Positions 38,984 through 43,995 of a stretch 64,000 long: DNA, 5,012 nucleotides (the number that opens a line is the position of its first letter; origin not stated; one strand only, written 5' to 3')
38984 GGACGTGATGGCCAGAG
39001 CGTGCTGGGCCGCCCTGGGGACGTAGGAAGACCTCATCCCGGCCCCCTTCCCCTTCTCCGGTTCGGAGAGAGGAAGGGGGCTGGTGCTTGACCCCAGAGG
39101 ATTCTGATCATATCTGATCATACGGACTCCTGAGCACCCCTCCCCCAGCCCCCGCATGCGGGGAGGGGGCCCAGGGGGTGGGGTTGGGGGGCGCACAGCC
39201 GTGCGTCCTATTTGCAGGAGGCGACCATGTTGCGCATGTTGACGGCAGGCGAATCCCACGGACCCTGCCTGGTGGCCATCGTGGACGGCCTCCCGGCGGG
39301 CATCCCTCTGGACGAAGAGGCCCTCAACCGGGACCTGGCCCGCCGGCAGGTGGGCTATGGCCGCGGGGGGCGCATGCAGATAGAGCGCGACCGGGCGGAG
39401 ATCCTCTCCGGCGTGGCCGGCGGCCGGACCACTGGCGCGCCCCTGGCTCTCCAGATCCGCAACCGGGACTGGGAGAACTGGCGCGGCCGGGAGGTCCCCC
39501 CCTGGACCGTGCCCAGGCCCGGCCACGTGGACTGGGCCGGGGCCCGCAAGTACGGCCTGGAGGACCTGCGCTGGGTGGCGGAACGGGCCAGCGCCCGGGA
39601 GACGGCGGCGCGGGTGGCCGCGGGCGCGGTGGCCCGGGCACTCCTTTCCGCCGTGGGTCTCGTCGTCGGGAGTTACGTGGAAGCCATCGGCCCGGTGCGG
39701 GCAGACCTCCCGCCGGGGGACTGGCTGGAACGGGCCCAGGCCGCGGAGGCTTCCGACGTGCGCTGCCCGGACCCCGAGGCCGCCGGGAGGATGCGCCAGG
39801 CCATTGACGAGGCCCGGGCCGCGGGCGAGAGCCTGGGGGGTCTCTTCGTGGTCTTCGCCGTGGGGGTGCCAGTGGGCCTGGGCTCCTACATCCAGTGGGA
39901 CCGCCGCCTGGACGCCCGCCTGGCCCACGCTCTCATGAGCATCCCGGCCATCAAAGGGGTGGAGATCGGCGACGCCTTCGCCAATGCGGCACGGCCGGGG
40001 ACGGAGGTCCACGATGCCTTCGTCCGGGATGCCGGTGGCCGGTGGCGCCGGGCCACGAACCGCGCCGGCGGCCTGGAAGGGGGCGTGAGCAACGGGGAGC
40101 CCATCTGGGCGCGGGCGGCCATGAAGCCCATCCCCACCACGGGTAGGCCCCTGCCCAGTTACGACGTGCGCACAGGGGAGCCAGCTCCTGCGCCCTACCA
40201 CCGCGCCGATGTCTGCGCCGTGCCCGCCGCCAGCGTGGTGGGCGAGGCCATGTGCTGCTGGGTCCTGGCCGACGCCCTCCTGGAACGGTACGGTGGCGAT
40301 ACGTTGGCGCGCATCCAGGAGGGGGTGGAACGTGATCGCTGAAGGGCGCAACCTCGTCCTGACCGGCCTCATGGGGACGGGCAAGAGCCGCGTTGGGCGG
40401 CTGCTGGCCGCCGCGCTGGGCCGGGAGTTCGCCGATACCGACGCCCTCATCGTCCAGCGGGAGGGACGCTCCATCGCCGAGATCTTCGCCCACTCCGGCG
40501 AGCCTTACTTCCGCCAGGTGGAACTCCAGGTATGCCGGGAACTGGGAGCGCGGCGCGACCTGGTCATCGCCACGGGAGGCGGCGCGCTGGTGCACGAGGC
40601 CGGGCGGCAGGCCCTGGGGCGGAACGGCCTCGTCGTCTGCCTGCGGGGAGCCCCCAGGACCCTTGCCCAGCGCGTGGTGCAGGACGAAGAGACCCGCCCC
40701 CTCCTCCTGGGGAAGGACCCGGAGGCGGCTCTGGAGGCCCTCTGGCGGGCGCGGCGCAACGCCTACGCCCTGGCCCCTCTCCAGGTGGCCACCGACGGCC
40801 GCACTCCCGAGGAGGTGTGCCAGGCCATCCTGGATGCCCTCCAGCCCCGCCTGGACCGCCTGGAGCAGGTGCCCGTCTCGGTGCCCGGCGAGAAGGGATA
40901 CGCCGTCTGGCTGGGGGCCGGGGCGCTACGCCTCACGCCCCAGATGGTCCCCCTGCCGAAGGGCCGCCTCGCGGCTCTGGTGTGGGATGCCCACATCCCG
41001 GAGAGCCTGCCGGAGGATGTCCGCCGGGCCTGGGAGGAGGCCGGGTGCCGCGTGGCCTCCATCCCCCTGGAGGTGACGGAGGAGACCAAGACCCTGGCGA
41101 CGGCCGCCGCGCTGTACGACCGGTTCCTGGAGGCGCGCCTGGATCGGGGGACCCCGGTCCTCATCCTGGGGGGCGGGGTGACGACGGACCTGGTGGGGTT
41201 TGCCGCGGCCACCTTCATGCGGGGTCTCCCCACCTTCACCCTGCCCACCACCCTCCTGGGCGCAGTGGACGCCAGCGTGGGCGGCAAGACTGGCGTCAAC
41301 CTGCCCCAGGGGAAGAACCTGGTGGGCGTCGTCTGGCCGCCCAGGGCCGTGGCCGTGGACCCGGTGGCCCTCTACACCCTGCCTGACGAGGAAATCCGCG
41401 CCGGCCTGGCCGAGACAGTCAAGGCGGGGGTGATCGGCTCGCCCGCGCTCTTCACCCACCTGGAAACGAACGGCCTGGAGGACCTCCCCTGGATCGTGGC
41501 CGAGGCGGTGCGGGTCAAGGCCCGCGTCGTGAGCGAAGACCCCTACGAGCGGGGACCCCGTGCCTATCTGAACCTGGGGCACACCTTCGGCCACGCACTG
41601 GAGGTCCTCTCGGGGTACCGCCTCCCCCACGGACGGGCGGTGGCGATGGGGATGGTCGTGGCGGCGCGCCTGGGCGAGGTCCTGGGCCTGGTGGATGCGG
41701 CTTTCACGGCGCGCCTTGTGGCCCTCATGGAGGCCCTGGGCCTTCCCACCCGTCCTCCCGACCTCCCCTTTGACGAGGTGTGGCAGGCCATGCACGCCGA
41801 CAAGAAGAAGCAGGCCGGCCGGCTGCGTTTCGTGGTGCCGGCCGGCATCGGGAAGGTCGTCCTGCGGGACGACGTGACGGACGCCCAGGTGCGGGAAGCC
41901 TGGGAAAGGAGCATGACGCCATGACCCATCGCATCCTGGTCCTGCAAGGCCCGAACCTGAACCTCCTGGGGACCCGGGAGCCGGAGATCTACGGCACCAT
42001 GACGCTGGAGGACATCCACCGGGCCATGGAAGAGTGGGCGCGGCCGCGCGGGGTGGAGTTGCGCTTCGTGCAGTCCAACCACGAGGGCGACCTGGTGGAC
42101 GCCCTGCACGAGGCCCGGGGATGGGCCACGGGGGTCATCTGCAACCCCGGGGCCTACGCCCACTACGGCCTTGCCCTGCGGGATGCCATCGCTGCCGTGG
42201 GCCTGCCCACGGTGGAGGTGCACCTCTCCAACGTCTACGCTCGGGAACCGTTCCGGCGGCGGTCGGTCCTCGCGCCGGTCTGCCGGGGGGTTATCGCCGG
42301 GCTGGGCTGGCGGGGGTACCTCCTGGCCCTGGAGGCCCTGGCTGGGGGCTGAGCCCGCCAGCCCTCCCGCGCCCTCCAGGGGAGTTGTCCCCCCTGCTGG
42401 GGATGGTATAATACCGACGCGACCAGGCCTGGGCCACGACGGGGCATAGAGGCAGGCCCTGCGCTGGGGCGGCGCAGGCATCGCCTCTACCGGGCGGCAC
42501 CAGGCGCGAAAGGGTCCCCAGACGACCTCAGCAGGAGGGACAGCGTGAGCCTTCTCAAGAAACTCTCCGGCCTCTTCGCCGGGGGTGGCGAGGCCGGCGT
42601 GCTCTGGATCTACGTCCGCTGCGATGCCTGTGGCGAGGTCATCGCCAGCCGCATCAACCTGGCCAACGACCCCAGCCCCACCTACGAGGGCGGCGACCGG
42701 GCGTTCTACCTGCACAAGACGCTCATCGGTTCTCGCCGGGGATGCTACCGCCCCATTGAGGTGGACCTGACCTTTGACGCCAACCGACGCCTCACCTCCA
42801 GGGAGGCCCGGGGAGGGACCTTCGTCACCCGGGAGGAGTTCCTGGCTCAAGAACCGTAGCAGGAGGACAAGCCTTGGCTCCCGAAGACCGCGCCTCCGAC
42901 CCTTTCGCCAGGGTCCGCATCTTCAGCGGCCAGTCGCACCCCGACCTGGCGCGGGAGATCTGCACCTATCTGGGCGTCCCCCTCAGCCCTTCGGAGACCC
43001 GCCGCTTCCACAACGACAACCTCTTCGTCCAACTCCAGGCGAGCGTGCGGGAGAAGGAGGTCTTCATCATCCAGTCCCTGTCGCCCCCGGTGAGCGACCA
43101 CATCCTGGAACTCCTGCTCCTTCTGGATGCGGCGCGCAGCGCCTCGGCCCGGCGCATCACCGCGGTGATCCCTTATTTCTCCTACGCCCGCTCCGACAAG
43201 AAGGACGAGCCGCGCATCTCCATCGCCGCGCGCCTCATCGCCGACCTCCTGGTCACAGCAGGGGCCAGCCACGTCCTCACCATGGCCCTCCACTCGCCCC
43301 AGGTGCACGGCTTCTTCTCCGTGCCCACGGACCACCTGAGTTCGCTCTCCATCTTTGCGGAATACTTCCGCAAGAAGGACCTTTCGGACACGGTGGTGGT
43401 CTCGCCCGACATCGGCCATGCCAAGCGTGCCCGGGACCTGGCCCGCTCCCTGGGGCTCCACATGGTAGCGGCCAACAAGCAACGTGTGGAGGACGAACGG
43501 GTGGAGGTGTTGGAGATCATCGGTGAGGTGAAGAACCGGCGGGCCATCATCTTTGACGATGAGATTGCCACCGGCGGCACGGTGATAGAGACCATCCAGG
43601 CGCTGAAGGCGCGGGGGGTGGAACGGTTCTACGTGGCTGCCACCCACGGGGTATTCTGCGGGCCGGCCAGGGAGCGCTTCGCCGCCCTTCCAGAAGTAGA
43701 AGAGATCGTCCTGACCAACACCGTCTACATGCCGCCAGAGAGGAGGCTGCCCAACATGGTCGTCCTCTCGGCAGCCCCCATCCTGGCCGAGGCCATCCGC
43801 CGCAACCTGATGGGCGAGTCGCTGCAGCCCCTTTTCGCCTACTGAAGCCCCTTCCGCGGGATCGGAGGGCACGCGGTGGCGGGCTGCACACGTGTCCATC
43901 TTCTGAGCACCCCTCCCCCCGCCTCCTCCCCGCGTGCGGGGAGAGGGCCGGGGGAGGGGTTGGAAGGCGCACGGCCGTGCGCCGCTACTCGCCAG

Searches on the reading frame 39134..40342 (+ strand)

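Call 45: search_protein_families(library=pfam, proteins=[window:39134-40342:+], max_evalue=0.0001)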
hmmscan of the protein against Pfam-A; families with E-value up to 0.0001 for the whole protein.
window:39134-40342:+ (402 aa): 1 family
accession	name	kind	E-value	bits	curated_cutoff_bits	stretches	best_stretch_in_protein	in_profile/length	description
PF01264.26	Chorismate_synt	-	9.9e-116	386.4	27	1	33-383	1-327/327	Chorismate synthase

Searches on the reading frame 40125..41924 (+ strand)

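Call 45: search_protein_families(library=pfam, proteins=[window:40125-41924:+], max_evalue=0.0001)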
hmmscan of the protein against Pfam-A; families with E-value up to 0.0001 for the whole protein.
window:40125-41924:+ (599 aa): 4 families
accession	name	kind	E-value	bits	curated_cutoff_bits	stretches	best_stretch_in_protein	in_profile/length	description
PF01202.28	SKI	-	8.5e-41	140.2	22.1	1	83-239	1-158/159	Shikimate kinase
PF01761.26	DHQ_synthase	-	1.2e-39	135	24.2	1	315-425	4-114/115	3-dehydroquinate synthase N-terminal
PF24621.2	DHQS_C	-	1.2e-38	132.7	27.6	1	427-562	1-144/144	3-dehydroquinate synthase C-terminal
PF13685.12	Fe-ADH_2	-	5.2e-05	23.7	28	0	264-376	3-107/149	Iron-containing alcohol dehydrogenase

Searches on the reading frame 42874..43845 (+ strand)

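Call 9: search_protein_families(library=pfam, proteins=[window:42874-43845:+], max_evalue=0.01)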
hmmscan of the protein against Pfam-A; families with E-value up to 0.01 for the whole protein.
window:42874-43845:+ (323 aa): 5 families
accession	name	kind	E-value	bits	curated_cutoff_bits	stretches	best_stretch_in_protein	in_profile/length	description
PF13793.12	Pribosyltran_N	-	1.6e-46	157.4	25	1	15-130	2-117/117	N-terminal domain of ribose phosphate pyrophosphokinase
PF14572.12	Pribosyl_synth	-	4e-16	60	27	1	213-321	75-183/184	Phosphoribosyl synthetase-associated domain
PF00156.33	Pribosyltran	-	1.3e-11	44.5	26.3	1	160-258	18-124/158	Phosphoribosyl transferase domain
PF14681.12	UPRTase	-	4.2e-05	23.6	27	1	183-262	81-161/206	Uracil phosphoribosyltransferase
PF15609.12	PRTase_2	-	0.00051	20.1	28.8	1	220-268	118-167/188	Phosphoribosyl transferase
